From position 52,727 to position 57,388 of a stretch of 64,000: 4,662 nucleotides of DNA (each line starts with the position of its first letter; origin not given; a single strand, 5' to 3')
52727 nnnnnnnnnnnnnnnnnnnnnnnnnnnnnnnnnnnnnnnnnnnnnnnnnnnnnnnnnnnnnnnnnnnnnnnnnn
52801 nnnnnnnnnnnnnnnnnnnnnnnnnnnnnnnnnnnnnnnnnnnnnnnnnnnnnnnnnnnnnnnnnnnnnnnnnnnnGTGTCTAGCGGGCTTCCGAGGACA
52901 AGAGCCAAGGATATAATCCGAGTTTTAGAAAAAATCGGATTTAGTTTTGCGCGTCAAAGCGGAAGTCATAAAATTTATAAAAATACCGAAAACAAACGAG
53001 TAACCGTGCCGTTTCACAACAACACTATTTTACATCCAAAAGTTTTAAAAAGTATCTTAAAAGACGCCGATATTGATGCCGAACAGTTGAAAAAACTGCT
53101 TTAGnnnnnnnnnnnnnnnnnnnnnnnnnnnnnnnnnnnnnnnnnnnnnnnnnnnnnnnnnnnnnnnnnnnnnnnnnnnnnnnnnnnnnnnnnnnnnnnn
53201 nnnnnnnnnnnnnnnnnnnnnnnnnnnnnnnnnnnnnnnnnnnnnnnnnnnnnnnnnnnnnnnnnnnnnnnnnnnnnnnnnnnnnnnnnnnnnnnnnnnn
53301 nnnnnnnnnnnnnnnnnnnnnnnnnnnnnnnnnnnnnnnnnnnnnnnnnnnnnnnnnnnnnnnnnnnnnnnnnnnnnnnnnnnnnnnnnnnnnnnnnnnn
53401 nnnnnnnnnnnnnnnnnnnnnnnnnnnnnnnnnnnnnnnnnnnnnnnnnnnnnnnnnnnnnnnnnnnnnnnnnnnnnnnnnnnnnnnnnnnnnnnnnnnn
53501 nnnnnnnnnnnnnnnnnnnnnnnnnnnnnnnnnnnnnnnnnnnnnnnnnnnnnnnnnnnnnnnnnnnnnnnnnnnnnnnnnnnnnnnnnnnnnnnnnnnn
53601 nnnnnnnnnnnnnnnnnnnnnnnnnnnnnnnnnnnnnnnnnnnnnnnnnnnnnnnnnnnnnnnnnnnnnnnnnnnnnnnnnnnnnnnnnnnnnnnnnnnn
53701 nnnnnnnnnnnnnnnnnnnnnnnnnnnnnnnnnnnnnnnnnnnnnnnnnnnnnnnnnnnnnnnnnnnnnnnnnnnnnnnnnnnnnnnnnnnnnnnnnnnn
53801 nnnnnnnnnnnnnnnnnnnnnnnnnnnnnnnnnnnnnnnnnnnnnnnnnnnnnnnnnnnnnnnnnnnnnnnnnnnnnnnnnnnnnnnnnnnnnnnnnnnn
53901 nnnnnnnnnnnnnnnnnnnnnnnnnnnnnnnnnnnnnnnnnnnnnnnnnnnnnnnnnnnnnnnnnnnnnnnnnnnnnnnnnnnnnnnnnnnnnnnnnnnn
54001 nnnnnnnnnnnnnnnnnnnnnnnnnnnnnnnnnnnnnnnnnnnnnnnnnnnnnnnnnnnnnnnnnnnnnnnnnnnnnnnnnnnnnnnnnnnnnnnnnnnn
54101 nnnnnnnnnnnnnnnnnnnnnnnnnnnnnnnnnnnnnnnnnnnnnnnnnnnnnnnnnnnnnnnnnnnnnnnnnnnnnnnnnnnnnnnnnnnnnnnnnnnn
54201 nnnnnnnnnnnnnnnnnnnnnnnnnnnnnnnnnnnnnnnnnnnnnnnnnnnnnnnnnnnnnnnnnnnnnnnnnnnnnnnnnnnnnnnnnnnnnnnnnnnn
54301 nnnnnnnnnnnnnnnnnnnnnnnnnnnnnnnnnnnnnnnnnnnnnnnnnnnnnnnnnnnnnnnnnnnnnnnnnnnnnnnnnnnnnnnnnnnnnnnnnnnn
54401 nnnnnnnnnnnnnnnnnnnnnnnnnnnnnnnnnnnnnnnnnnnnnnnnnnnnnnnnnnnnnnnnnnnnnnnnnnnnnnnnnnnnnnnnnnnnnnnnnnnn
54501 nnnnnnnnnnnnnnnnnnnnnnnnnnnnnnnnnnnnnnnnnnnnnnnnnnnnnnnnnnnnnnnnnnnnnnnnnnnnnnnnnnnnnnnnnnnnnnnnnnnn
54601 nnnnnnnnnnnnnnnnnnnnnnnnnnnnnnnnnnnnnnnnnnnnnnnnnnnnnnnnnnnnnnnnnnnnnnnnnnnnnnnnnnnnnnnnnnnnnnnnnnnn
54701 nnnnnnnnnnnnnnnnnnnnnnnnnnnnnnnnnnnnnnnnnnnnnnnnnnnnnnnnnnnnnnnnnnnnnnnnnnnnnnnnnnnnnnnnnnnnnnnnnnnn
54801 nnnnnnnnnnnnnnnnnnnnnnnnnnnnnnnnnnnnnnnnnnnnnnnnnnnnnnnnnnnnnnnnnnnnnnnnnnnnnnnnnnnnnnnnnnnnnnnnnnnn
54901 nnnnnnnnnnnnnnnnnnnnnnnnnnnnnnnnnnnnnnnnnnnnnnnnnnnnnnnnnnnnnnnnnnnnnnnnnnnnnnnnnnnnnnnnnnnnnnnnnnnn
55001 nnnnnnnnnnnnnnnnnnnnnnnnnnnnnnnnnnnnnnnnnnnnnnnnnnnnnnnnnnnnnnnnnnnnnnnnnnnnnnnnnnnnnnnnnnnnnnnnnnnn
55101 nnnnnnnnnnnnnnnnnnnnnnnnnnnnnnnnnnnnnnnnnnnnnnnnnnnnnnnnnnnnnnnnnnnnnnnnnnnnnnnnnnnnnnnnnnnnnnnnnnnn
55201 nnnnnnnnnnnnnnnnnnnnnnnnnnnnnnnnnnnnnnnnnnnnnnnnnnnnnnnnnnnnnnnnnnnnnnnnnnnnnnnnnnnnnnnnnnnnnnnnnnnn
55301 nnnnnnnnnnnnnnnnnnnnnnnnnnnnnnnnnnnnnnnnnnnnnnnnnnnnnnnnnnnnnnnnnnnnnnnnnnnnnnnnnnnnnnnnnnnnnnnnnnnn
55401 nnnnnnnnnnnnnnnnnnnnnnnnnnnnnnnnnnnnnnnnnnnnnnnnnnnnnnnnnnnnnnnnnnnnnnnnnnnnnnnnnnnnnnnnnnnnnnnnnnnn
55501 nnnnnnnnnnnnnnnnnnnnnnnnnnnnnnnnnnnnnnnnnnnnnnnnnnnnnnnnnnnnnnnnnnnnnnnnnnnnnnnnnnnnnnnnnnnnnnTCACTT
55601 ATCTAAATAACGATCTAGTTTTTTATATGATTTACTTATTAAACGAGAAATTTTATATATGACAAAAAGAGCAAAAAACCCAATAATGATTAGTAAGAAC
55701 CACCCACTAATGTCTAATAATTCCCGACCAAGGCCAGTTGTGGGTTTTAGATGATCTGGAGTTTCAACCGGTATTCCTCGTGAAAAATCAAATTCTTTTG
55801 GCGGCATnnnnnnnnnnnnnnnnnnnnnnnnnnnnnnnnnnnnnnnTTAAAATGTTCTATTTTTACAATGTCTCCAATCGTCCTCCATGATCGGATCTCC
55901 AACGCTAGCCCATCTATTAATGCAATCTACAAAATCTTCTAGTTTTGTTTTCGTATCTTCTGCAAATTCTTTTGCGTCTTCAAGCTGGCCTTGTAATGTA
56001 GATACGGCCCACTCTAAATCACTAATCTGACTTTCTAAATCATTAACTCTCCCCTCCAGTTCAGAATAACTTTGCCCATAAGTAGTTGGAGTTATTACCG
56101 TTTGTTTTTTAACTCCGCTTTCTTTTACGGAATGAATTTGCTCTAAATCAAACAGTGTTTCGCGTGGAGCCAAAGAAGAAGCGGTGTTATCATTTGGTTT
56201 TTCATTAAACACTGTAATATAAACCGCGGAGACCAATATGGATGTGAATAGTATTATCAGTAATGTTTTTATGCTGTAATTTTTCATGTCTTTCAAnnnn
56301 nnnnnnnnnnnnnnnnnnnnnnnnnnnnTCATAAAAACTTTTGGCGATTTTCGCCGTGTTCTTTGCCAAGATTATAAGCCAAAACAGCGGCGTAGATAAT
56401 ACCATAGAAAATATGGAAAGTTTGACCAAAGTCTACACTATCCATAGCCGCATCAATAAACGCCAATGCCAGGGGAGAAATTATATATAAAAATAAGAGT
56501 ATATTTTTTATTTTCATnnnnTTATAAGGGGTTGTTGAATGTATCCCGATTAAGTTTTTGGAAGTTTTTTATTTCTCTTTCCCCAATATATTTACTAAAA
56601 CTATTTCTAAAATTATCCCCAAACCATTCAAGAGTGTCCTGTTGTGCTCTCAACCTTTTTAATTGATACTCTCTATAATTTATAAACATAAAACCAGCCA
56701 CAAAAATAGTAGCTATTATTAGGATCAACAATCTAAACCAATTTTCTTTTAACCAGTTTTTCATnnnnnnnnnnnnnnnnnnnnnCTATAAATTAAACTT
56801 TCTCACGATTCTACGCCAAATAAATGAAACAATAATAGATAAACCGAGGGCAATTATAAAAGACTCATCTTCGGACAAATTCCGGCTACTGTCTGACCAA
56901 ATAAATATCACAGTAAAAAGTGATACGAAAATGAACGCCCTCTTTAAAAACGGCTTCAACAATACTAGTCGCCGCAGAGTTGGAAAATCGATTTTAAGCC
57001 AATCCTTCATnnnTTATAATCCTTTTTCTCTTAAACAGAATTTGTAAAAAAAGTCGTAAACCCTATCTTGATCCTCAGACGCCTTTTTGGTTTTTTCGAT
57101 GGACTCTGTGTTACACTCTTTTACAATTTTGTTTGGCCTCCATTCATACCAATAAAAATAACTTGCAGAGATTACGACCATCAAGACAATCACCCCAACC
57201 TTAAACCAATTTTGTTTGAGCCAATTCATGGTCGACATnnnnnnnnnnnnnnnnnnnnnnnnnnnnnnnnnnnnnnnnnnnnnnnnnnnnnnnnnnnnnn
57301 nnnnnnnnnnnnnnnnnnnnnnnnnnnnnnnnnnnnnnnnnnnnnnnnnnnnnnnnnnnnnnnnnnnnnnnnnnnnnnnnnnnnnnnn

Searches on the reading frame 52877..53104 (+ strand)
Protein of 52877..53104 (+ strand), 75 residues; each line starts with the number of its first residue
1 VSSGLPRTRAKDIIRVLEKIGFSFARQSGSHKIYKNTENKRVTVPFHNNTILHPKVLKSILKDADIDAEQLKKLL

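Call 95: search_protein_families(library=pfam, proteins=[window:52877-53104:+], max_evalue=0.001)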
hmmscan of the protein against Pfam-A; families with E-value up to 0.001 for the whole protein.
window:52877-53104:+ (75 aa): 1 family
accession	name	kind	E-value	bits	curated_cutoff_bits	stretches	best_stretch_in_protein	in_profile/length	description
PF07927.17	HicA_toxin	-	1.1e-19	70.7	27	1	10-66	1-58/58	HicA toxin of bacterial toxin-antitoxin,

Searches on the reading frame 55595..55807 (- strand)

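Call 4: search_protein_families(library=pfam, proteins=[window:55595-55807:-], max_evalue=1)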
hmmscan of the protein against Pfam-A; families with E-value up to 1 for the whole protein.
window:55595-55807:- (70 aa): 1 family
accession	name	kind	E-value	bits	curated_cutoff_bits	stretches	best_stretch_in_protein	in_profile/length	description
PF00895.25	ATP-synt_8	-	0.11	13.4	23.4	1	31-53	4-26/55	ATP synthase protein 8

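Call 5: search_protein_families(library=ncbifam, proteins=[window:55595-55807:-], max_evalue=1)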
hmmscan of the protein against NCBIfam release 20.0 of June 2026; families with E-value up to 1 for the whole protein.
window:55595-55807:- (70 aa): 0 families

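Call 21: search_protein_families(library=phrogs, proteins=[window:55595-55807:-], max_evalue=0.1)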
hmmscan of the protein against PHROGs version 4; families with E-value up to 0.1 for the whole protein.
window:55595-55807:- (70 aa): 0 families

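Call 22: search_protein_families(library=padloc, proteins=[window:55595-55807:-], max_evalue=0.1)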
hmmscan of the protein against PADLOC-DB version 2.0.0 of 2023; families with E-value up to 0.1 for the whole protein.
window:55595-55807:- (70 aa): 0 families

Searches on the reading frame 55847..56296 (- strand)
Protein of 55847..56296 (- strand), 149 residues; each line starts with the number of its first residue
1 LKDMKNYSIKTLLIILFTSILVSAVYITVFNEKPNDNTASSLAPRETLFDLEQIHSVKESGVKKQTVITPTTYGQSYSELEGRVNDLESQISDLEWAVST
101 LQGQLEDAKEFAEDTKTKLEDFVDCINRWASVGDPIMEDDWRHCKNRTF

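Call 4: search_protein_families(library=pfam, proteins=[window:55847-56296:-], max_evalue=1)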
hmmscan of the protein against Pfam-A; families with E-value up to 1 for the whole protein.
window:55847-56296:- (149 aa): 18 families
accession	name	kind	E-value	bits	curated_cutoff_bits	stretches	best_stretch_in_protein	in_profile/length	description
PF05911.16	FPP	-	0.0037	16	40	1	53-128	742-815/871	Filament-like plant protein, long coiled-coil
PF06160.17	EzrA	-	0.0039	16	39.6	1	62-124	148-208/557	Septation ring formation regulator, EzrA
PF23991.1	DUF7310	-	0.01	16.7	40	1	73-115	28-70/83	Coiled-coil region of unknown function (DUF7310)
PF09177.16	STX6_10_61_N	-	0.023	15.7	29.4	1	69-125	35-90/99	Syntaxin 6/10/61, N-terminal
PF05377.16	FlaC_arch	-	0.025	15.4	27.8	1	83-121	1-39/55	Flagella accessory protein C (FlaC)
PF16888.10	YwqH-like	-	0.028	15.1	33.7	1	76-110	11-45/123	YwqH-like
PF04871.18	Uso1_p115_C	-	0.032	15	28.4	1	76-123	30-80/121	Uso1 / p115 like vesicle tethering protein, C terminal region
PF07160.18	SKA1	-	0.054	13.7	29.6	1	52-122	12-80/243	Spindle and kinetochore-associated protein 1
PF07926.17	TPR_MLP1_2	-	0.069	13.6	36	1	75-122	57-104/129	TPR/MLP1/MLP2-like protein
PF06810.17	Phage_scaffold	-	0.079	13.4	35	1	75-121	27-74/170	Phage capsid assembly scaffolding protein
PF17098.10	Wtap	-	0.082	13.3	35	1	81-120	110-149/155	WTAP/Mum2p family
PF02970.22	TBCA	-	0.083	13.7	30.3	1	71-129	21-78/99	Tubulin binding cofactor A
PF25764.1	KIF21A_4th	-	0.1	12.7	33.1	1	63-121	49-108/183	KIF21A-like domain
PF16331.10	TolA_bind_tri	-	0.12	12.9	30.1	1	85-116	21-52/76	TolA binding protein trimerisation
PF06428.16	Sec2p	-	0.12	12.8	28.5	1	78-118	46-86/92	GDP/GTP exchange factor Sec2p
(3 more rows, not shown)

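Call 5: search_protein_families(library=ncbifam, proteins=[window:55847-56296:-], max_evalue=1)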
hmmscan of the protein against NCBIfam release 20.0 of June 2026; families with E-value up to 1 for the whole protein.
window:55847-56296:- (149 aa): 13 families
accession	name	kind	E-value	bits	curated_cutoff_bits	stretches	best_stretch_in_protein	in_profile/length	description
NF038218.1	IcmG_DotF_IVB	equivalog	6.4e-05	22.7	200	1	13-128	52-170/266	type IVB secretion system protein IcmG/DotF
NF003413.0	PRK04778.1-7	equivalog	0.00083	17.9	556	1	58-127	144-213/564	septation ring formation regulator EzrA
TIGR04523.1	Mplasa_alph_rch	subfamily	0.0027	15.7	270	1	56-123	191-259/745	helix-rich protein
NF041034.1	Rad50_Sulf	equivalog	0.012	13.5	1000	1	75-129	642-696/872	DNA double-strand break repair ATPase Rad50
NF007428.1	PRK09973.1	equivalog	0.017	15.6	120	1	74-126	23-77/85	lipoprotein YqhH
NF003410.0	PRK04778.1-4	equivalog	0.027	13.2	754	0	73-123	378-428/575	septation ring formation regulator EzrA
NF045487.1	ASRP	equivalog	0.028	13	300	1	78-118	365-405/593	archaea-specific SMC-related protein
NF008872.0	PRK11908.1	equivalog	0.044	12.8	294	1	48-114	268-337/349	bifunctional UDP-4-keto-pentose/UDP-xylose synthase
TIGR02168.1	SMC_prok_B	equivalog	0.066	10.9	567.35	1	76-127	996-1044/1181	chromosome segregation protein SMC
NF033729.0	borfam54_2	equivalog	0.079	12.7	30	1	1-118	1-116/226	complement regulator-acquiring protein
NF041035.1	Rad50_Halo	equivalog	0.084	11.2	1000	1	77-125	201-249/883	DNA double-strand break repair ATPase Rad50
TIGR02169.1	SMC_prok_A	equivalog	0.093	10.4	729.4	1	73-120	881-928/1165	chromosome segregation protein SMC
NF041581.1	SosA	equivalog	0.17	12.1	60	1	1-33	1-33/77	DNA damage-induced cell division inhibitor SosA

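Call 21: search_protein_families(library=phrogs, proteins=[window:55847-56296:-], max_evalue=0.1)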
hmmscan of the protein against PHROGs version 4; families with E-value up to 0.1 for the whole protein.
window:55847-56296:- (149 aa): 9 families
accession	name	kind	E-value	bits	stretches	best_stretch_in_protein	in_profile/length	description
phrog_9583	-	unknown function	0.006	18.1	1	74-123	59-108/113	-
phrog_8402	-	unknown function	0.013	16.9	1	78-147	4-65/68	-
phrog_1885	-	tail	0.016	14.1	1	48-134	577-662/1033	minor tail protein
phrog_12665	-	unknown function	0.018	15.7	1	79-132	8-64/224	-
phrog_30711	-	unknown function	0.039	14.9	1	15-36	3-24/63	-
phrog_5328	-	unknown function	0.056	14.9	0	85-122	5-42/101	-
phrog_214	-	lysis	0.077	13.8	0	73-116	29-72/176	Rz-like spanin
phrog_23463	-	head and packaging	0.083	12.2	1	78-107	718-747/807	minor head protein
phrog_77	-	DNA, RNA and nucleotide metabolism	0.084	12.3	1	55-121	501-567/967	SbcC-like subunit of palindrome specific endonuclease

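Call 22: search_protein_families(library=padloc, proteins=[window:55847-56296:-], max_evalue=0.1)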
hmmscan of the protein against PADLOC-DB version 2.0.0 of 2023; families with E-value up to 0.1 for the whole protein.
window:55847-56296:- (149 aa): 4 families
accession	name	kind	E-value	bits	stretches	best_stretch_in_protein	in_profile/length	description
PDLC00638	ZorA2|ZorA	-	0.0033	14.3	1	11-130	94-203/545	MotA/ExbB/TolQ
PDLC00640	ZorA2|ZorA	-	0.006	13.3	1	11-129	93-210/590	MotA/ExbB/TolQ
PDLC02754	PbeC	-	0.0097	12.6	1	63-123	192-252/646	PbeC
PDLC03000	DUF4238-Pers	-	0.012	13.1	1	84-125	62-103/309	-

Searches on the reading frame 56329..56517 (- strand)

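Call 4: search_protein_families(library=pfam, proteins=[window:56329-56517:-], max_evalue=1)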
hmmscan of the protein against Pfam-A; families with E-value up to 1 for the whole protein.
window:56329-56517:- (62 aa): 1 family
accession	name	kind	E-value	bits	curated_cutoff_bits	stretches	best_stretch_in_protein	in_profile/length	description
PF19484.4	DUF6020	-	0.074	11.8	28.3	1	3-57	243-297/604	Family of unknown function (DUF6020)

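Call 5: search_protein_families(library=ncbifam, proteins=[window:56329-56517:-], max_evalue=1)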
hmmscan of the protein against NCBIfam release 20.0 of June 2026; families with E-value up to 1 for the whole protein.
window:56329-56517:- (62 aa): 0 families

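Call 21: search_protein_families(library=phrogs, proteins=[window:56329-56517:-], max_evalue=0.1)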
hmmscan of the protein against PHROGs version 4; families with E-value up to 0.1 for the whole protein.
window:56329-56517:- (62 aa): 0 families

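Call 22: search_protein_families(library=padloc, proteins=[window:56329-56517:-], max_evalue=0.1)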
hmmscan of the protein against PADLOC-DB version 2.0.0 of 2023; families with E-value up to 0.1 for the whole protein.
window:56329-56517:- (62 aa): 0 families

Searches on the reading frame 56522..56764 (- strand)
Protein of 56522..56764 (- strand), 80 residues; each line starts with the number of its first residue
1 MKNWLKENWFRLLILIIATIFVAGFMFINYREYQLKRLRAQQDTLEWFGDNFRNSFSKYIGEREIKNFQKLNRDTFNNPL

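Call 4: search_protein_families(library=pfam, proteins=[window:56522-56764:-], max_evalue=1)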
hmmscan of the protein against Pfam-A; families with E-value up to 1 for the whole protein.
window:56522-56764:- (80 aa): 1 family
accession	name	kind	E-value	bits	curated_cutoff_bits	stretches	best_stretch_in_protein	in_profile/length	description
PF04756.19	OST3_OST6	-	0.1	12.4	27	1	8-56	182-229/294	OST3 / OST6 family, transporter family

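Call 5: search_protein_families(library=ncbifam, proteins=[window:56522-56764:-], max_evalue=1)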
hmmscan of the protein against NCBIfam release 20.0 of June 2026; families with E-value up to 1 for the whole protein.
window:56522-56764:- (80 aa): 2 families
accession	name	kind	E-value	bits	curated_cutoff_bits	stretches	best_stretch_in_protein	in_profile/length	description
NF045534.1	small_EYxxD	equivalog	0.0017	18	29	1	13-31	12-33/37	EYxxD motif small membrane protein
NF004479.0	PRK05815.1-4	equivalog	0.0028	16.9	268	1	11-71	19-78/238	F0F1 ATP synthase subunit A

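Call 21: search_protein_families(library=phrogs, proteins=[window:56522-56764:-], max_evalue=0.1)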
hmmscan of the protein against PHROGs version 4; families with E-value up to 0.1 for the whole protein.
window:56522-56764:- (80 aa): 2 families
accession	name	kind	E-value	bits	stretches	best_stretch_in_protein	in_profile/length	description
phrog_35677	-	unknown function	0.0098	17.2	1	33-50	9-26/54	-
phrog_9343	-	unknown function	0.05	14.8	1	14-44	38-68/80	-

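Call 22: search_protein_families(library=padloc, proteins=[window:56522-56764:-], max_evalue=0.1)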
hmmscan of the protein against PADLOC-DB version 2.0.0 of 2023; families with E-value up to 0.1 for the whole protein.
window:56522-56764:- (80 aa): 0 families

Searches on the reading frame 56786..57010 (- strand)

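Call 4: search_protein_families(library=pfam, proteins=[window:56786-57010:-], max_evalue=1)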
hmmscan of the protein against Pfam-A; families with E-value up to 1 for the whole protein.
window:56786-57010:- (74 aa): 1 family
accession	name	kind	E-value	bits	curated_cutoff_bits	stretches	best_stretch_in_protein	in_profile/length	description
PF24838.2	8xMP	-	0.0045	17.2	30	1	25-71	22-72/136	Octameric membrane protein family (8xMP)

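Call 5: search_protein_families(library=ncbifam, proteins=[window:56786-57010:-], max_evalue=1)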
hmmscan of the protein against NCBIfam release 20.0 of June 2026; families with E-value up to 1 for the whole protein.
window:56786-57010:- (74 aa): 1 family
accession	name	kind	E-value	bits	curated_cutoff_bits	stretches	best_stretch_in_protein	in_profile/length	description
NF041560.1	T6SS_Burk_ExIF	subfamily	0.03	14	90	1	26-72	140-188/234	putative type VI secretion system effector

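Call 21: search_protein_families(library=phrogs, proteins=[window:56786-57010:-], max_evalue=0.1)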
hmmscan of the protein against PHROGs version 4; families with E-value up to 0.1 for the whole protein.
window:56786-57010:- (74 aa): 0 families

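Call 22: search_protein_families(library=padloc, proteins=[window:56786-57010:-], max_evalue=0.1)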
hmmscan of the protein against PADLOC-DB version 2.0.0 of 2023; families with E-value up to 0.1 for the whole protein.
window:56786-57010:- (74 aa): 0 families

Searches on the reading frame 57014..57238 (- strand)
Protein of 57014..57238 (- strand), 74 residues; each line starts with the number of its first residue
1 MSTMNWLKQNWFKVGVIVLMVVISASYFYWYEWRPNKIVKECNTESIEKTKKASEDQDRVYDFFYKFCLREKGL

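Call 4: search_protein_families(library=pfam, proteins=[window:57014-57238:-], max_evalue=1)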
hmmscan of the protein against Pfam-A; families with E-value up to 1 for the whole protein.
window:57014-57238:- (74 aa): 2 families
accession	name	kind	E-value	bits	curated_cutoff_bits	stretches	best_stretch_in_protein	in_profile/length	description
PF06056.18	Terminase_5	-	0.029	14.7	20.3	1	25-45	6-26/58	Putative ATPase subunit of terminase (gpP-like)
PF03606.21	DcuC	-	0.045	12.7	23.1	1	16-62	203-249/461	C4-dicarboxylate anaerobic carrier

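Call 5: search_protein_families(library=ncbifam, proteins=[window:57014-57238:-], max_evalue=1)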
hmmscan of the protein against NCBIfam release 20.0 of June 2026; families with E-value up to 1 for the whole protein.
window:57014-57238:- (74 aa): 4 families
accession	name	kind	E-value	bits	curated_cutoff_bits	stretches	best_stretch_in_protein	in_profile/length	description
NF053699.1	bfi_fam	equivalog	0.032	14.2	100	1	12-50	63-100/131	Bfi1 family immunity protein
NF038287.2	Amuc_1100_fam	equivalog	0.14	11.5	180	1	4-34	1-31/326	Amuc_1100 family pilus-like protein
NF007454.0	PRK10019.1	subfamily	0.14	11.4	195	1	11-59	89-136/283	nickel/cobalt efflux transporter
NF011702.0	PRK15122.1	subfamily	0.19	9.6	975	1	9-41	113-145/907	magnesium-translocating P-type ATPase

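Call 21: search_protein_families(library=phrogs, proteins=[window:57014-57238:-], max_evalue=0.1)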
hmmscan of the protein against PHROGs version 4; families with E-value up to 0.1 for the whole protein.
window:57014-57238:- (74 aa): 1 family
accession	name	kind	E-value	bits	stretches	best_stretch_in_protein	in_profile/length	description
phrog_8821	-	lysis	0.065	14.3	1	2-59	2-51/130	Rz-like spanin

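Call 22: search_protein_families(library=padloc, proteins=[window:57014-57238:-], max_evalue=0.1)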
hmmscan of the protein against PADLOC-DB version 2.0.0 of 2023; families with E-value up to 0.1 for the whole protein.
window:57014-57238:- (74 aa): 0 families

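Call 44: find_homologous_proteins(query=window:57014-57238:-, max_evalue=0.01)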
Query window:57014-57238:- (74 aa): 3 proteins with E <= 0.01 among 3 candidates.
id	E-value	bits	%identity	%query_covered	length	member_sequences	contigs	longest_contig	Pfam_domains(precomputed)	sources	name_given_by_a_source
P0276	1.9e-42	160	100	96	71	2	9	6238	-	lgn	-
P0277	7.6e-14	69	47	96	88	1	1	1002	-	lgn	-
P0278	1.3e-11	62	44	86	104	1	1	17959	-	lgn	-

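Call 46: find_encoding_contigs(protein=P0278, flank=5000, max_places=2)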
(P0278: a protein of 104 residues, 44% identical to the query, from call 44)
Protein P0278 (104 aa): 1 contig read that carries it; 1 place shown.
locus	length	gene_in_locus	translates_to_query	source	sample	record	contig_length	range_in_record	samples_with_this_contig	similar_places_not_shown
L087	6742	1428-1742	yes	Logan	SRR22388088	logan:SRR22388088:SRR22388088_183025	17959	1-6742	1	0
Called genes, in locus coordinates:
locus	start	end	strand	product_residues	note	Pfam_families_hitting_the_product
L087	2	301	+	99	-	?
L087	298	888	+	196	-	-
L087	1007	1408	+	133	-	-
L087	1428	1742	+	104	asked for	-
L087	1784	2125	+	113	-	-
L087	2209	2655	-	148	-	-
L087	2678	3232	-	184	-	PF13274:SocA_Panacea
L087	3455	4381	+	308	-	PF03547:Mem_trans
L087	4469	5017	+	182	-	PF01923:Cob_adeno_trans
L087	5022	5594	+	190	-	-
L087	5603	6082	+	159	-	PF02308:MgtC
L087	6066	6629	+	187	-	PF00293:NUDIX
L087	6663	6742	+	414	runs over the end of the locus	PF00266:Aminotran_5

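Call 47: find_encoding_contigs(protein=P0276, flank=5000, max_places=4)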
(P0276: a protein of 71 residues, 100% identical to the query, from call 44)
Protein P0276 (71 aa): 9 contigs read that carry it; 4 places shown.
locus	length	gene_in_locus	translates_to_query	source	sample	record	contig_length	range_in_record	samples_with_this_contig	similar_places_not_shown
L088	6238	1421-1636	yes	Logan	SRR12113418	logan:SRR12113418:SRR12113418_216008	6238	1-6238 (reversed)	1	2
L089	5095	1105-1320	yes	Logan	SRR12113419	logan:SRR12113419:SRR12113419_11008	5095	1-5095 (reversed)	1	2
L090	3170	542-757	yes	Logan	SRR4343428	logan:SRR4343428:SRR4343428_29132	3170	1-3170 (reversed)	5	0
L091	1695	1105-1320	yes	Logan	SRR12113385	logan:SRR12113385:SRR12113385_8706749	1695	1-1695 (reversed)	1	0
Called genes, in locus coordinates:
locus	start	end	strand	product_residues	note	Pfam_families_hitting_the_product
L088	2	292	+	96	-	?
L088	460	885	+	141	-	-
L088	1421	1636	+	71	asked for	-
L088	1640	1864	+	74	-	-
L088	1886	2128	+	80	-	-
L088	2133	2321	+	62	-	-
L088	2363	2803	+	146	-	-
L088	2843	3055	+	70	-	-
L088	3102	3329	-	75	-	-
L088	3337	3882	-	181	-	PF00574:CLP_protease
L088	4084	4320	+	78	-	PF15919:HicB_lk_antitox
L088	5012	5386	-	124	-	-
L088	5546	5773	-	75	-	PF07927:HicA_toxin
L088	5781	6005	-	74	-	PF15919:HicB_lk_antitox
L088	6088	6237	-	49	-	?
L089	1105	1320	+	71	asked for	-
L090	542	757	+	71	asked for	-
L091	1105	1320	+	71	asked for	-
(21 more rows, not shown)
